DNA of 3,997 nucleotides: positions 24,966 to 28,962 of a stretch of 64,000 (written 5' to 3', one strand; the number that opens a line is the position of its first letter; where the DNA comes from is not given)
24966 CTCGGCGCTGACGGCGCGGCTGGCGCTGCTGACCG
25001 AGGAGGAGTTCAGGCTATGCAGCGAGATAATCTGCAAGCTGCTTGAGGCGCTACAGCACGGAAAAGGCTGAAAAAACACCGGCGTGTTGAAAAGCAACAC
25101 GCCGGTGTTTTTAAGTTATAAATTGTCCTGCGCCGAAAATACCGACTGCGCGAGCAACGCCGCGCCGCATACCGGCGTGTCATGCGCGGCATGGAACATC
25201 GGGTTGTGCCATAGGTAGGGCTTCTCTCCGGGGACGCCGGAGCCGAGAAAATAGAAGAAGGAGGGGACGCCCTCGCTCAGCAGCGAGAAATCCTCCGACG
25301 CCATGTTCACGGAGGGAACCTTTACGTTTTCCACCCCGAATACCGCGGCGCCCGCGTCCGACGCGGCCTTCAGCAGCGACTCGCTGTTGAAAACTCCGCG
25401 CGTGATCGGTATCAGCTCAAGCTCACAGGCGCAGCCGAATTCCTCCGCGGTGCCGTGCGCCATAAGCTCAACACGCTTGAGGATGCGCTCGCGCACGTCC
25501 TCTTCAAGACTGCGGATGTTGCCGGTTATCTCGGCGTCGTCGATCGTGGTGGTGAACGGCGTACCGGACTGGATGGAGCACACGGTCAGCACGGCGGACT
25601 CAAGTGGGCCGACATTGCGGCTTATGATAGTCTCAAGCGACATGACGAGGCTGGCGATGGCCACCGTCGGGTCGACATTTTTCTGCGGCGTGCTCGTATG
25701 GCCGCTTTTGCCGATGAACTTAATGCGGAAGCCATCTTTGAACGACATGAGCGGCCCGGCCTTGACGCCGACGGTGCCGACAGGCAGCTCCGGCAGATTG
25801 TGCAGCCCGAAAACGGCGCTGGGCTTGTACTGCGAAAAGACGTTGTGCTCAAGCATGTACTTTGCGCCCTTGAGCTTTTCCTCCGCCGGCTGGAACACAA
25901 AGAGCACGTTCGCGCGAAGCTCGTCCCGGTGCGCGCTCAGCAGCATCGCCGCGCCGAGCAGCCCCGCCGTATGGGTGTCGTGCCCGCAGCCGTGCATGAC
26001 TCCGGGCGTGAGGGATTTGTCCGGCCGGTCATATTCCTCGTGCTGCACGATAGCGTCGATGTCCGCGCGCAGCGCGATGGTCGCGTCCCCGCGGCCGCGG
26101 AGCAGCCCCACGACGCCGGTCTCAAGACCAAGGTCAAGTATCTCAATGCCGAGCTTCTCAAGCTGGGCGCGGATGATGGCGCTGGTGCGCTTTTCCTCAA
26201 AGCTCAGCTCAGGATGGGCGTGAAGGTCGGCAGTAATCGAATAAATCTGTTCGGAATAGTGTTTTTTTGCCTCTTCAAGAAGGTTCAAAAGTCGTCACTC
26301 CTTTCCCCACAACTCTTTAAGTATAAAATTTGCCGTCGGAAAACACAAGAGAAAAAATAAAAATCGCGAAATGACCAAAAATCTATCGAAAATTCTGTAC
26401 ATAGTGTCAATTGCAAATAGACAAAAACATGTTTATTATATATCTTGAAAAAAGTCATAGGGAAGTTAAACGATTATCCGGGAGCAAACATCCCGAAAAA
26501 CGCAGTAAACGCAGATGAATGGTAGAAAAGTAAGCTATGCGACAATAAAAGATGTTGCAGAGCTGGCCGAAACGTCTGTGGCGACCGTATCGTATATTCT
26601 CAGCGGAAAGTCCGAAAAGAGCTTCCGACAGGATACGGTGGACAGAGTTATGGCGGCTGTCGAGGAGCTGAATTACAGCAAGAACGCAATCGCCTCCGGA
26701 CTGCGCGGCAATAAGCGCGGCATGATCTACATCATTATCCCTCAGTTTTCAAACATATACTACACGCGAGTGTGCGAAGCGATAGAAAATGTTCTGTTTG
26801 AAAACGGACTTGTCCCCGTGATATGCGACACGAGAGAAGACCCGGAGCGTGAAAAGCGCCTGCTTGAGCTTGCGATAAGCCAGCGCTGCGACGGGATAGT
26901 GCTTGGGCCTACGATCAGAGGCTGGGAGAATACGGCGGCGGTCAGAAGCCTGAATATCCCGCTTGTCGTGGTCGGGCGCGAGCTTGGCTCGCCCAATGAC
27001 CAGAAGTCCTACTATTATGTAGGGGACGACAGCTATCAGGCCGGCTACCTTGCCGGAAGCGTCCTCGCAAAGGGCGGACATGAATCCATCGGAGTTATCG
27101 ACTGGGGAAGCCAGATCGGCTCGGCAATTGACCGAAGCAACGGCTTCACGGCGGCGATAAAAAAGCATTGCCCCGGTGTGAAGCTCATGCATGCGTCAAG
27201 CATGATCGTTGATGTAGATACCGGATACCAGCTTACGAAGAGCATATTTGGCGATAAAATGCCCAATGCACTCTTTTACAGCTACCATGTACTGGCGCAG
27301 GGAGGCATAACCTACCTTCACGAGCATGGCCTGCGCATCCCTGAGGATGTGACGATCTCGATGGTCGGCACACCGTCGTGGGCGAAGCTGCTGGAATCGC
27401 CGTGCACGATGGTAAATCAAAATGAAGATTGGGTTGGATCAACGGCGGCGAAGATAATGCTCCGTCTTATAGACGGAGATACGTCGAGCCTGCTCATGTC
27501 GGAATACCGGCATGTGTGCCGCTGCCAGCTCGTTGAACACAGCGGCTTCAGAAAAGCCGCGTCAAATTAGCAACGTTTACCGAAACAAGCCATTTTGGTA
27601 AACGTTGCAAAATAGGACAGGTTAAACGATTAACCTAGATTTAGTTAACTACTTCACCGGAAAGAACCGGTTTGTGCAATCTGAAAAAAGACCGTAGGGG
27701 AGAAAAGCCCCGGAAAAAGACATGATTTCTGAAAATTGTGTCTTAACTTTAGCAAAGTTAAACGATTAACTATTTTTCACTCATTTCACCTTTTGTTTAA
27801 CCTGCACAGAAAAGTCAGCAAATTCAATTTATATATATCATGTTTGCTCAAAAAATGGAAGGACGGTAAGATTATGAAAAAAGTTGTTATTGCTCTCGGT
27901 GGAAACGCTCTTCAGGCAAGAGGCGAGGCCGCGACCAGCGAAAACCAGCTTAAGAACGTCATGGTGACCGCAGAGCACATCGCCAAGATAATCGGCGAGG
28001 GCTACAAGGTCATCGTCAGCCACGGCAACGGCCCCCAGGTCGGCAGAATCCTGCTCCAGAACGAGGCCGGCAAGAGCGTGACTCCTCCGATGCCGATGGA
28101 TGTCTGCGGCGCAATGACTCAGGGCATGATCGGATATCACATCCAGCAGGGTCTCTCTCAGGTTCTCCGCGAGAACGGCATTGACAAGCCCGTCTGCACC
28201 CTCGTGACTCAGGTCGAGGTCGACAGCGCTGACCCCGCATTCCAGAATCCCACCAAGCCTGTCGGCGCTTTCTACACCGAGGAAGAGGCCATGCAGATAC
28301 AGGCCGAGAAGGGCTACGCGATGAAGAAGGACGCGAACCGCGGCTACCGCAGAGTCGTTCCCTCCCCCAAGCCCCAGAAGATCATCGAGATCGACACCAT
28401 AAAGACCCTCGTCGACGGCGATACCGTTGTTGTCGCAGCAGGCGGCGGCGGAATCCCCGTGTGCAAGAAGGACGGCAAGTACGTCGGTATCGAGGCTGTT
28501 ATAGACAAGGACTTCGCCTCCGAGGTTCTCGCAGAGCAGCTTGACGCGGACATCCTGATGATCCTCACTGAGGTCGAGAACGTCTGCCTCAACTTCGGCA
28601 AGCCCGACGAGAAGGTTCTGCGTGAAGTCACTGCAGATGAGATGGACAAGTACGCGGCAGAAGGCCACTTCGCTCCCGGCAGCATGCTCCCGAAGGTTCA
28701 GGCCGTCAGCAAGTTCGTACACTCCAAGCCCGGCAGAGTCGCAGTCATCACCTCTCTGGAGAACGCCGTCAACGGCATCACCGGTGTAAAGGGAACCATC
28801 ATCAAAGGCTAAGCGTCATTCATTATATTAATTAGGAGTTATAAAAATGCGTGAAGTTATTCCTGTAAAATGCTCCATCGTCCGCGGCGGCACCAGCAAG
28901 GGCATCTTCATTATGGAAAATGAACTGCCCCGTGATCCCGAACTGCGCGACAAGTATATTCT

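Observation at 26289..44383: LacI-controlled, 15-gene catabolic island coupling an ATP-yielding ureide module to a C5-dicarboxylate module (candidate undescribed pathway)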

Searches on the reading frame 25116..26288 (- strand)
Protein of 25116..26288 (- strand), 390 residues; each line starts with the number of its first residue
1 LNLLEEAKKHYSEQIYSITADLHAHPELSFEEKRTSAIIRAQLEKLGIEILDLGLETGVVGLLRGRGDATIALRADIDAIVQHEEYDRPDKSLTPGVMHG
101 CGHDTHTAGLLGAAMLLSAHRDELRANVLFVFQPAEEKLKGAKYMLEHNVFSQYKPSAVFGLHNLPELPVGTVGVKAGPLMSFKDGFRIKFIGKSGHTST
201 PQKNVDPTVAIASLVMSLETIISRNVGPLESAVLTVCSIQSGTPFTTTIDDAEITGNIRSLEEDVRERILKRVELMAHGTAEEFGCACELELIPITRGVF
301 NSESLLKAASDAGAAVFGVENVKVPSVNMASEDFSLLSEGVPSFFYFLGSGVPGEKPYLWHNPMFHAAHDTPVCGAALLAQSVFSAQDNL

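Call 6: search_protein_families(library=pfam, proteins=[window:25116-26288:-])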
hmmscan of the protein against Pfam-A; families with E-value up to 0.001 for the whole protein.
window:25116-26288:- (390 aa): 2 families
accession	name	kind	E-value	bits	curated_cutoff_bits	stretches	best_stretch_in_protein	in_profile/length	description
PF01546.33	Peptidase_M20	-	3.5e-35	122.2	24.6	1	72-369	1-190/206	Peptidase family M20/M25/M40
PF07687.19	M20_dimer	-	2.3e-07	31.1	21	1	186-274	8-96/107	Peptidase dimerisation domain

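Call 8: search_protein_families(library=ncbifam, proteins=[window:25116-26288:-], max_evalue=0.01)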
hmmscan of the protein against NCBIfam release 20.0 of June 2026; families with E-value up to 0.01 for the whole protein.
window:25116-26288:- (390 aa): 11 families
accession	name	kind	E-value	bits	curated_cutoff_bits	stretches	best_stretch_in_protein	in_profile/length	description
NF040868.1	carboxypep_CpsA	equivalog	2.2e-90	303.2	500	1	4-371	4-374/391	carboxypeptidase CpsA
TIGR01891.1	amidohydrolases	subfamily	2.8e-90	303.1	153.75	1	17-370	3-361/366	amidohydrolase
NF038260.1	ectoine_DoeB_2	equivalog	3.8e-74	249.8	550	1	17-366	10-359/378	N(2)-acetyl-L-2,4-diaminobutanoate deacetylase DoeB2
NF009555.0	PRK13004.1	equivalog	2.3e-10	39.9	321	1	3-277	5-279/399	YgeY family selenium metabolism-linked hydrolase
TIGR03526.1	selenium_YgeY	hypoth_equivalog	6e-07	28.6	321.5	1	4-82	4-81/395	YgeY family selenium metabolism-linked hydrolase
NF006771.0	PRK09290.1-5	subfamily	7e-06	24.8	399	1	187-326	218-356/413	allantoate amidohydrolase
TIGR01879.1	hydantase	subfamily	1e-05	24.7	204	1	187-384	210-399/401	hydantoinase/carbamoylase family amidase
NF006775.0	PRK09290.2-5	equivalog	0.0006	18.6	479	1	186-322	221-356/419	allantoate amidohydrolase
NF058540.1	Ncarbamyl_ErtE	equivalog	0.00089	17.9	520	1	187-326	220-361/418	N-carbamyl-l-glutamate amidohydrolase ErtE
NF006365.0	PRK08588.1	subfamily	0.0014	18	289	1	187-328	181-327/383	succinyl-diaminopimelate desuccinylase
NF009557.0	PRK13009.1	equivalog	0.0072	15.5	284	0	187-281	184-280/377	succinyl-diaminopimelate desuccinylase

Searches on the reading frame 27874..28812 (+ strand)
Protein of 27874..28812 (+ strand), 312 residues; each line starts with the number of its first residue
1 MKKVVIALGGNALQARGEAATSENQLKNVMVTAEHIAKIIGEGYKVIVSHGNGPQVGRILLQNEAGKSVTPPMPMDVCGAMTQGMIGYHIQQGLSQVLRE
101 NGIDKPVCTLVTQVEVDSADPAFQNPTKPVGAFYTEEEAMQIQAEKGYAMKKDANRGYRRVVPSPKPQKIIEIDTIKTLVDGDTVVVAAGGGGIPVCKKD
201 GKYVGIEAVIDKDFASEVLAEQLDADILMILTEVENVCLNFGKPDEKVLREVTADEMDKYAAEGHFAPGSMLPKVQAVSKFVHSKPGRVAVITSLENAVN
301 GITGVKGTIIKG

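Call 5: search_protein_families(library=pfam, proteins=[window:27874-28812:+])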
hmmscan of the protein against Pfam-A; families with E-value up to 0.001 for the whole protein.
window:27874-28812:+ (312 aa): 1 family
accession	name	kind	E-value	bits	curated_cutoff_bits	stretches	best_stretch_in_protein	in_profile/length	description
PF00696.33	AA_kinase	-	4.5e-28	99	24.9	1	2-286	1-227/234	Amino acid kinase family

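Call 7: search_protein_families(library=ncbifam, proteins=[window:27874-28812:+], max_evalue=0.01)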
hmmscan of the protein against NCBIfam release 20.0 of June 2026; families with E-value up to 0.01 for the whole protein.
window:27874-28812:+ (312 aa): 9 families
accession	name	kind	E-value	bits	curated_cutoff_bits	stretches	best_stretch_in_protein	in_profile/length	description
TIGR00746.1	arcC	equivalog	8.1e-132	438.9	358.25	1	2-310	1-307/309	carbamate kinase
NF009008.0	PRK12354.1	subfamily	7e-111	370.3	361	1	3-311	2-299/308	carbamate kinase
NF009007.0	PRK12352.1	subfamily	4e-108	361.1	266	1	2-310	3-313/316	carbamate kinase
NF006926.0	PRK09411.1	equivalog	5.5e-88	295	416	1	1-311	1-296/297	carbamate kinase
TIGR00761.1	argB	equivalog_domain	3.8e-10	39.7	151.3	1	210-290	154-230/231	acetylglutamate kinase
NF010661.0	PRK14058.1-3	equivalog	4.1e-06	26.1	251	1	171-293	139-252/283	acetylglutamate/acetylaminoadipate kinase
NF010659.0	PRK14058.1-1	equivalog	6.1e-05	22.3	223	1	205-300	164-256/267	[LysW]-aminoadipate kinase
TIGR01027.1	proB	equivalog_domain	0.0008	18.6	186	0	211-279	144-218/363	glutamate 5-kinase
NF010662.0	PRK14058.1-4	equivalog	0.0051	16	194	1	156-310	119-261/264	[LysW]-aminoadipate/[LysW]-glutamate kinase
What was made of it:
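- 27874..28812 (+): Carbamate kinase (carbamoyl phosphate + ADP -> ATP + CO2 + NH3). TIGR00746 arcC equivalog, 438.9 bits, cut-off 358 (call 7).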
